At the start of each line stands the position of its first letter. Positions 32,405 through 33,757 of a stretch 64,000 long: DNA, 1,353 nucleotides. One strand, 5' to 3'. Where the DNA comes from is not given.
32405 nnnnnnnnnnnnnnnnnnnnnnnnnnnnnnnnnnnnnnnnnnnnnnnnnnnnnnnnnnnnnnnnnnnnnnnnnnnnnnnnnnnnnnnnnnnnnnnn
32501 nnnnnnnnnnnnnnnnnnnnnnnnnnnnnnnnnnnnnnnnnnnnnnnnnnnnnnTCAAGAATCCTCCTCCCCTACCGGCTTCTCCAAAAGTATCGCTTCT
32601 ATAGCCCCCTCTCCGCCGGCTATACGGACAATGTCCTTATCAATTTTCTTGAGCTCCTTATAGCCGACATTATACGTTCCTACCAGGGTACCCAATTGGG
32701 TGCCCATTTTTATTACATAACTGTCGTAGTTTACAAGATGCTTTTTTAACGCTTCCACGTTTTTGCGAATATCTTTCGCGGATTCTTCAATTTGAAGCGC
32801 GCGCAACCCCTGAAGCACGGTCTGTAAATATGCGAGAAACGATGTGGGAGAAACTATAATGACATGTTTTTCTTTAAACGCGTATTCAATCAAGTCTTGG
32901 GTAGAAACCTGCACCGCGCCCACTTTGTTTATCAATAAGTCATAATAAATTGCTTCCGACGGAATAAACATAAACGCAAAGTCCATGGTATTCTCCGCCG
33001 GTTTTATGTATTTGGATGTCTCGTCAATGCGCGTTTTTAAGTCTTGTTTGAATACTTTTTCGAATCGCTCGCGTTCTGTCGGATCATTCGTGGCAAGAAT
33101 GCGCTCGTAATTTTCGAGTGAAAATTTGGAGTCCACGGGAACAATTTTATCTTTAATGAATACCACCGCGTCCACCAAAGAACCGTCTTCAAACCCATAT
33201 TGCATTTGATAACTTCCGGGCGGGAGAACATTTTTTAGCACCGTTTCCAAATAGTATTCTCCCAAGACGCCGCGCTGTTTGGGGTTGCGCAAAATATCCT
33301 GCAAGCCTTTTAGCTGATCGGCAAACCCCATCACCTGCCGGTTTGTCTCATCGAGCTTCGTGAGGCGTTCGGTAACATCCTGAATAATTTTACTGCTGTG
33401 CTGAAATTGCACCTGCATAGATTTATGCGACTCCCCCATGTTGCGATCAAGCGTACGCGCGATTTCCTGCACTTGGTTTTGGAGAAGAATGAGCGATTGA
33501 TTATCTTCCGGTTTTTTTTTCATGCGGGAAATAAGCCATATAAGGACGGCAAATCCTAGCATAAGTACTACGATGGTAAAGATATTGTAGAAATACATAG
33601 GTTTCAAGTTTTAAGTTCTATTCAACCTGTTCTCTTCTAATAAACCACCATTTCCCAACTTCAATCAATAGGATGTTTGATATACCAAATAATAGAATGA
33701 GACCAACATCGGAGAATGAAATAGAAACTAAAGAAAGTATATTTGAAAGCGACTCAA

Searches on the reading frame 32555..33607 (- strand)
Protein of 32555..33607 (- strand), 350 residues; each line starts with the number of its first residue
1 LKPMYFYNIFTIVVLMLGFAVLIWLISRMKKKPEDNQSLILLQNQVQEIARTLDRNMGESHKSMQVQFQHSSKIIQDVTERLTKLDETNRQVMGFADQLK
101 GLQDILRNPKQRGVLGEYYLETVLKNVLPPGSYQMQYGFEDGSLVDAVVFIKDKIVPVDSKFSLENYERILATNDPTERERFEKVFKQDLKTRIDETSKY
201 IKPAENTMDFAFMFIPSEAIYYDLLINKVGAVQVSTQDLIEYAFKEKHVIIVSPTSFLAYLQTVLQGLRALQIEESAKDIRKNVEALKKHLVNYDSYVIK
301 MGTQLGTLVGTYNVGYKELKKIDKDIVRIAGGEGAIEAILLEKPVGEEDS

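Call 3: search_protein_families(library=pfam, proteins=[window:32555-33607:-], max_evalue=1)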
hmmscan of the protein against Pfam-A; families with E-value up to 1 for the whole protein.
window:32555-33607:- (350 aa): 8 families
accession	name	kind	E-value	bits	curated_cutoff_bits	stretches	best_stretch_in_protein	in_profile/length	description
PF02646.22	RmuC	-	6.5e-53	180.2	26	1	45-320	2-271/291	RmuC family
PF24073.1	DUF7365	-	0.032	14.8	27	1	64-110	45-91/101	Coiled-coil region of unknown function (DUF7365)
PF20302.4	HisK-N-like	-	0.046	14.4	27.8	0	260-301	45-86/132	HisK-N-like globin domain of the ASK signalosome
PF03908.18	Sec20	-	0.11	12.9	27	1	52-111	5-64/92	Sec20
PF12698.13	ABC2_membrane_3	-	0.12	11.8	31.6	1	9-80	4-76/347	ABC-2 family transporter protein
PF01297.22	ZnuA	-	0.13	12.1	29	0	218-299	97-149/263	Zinc-uptake complex component A periplasmic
PF06103.16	DUF948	-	0.17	12.5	37.2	1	18-100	9-85/89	Bacterial protein of unknown function (DUF948)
PF10046.14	BLOC1_2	-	0.98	10.3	33.4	0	44-91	37-83/96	Biogenesis of lysosome-related organelles complex-1 subunit 2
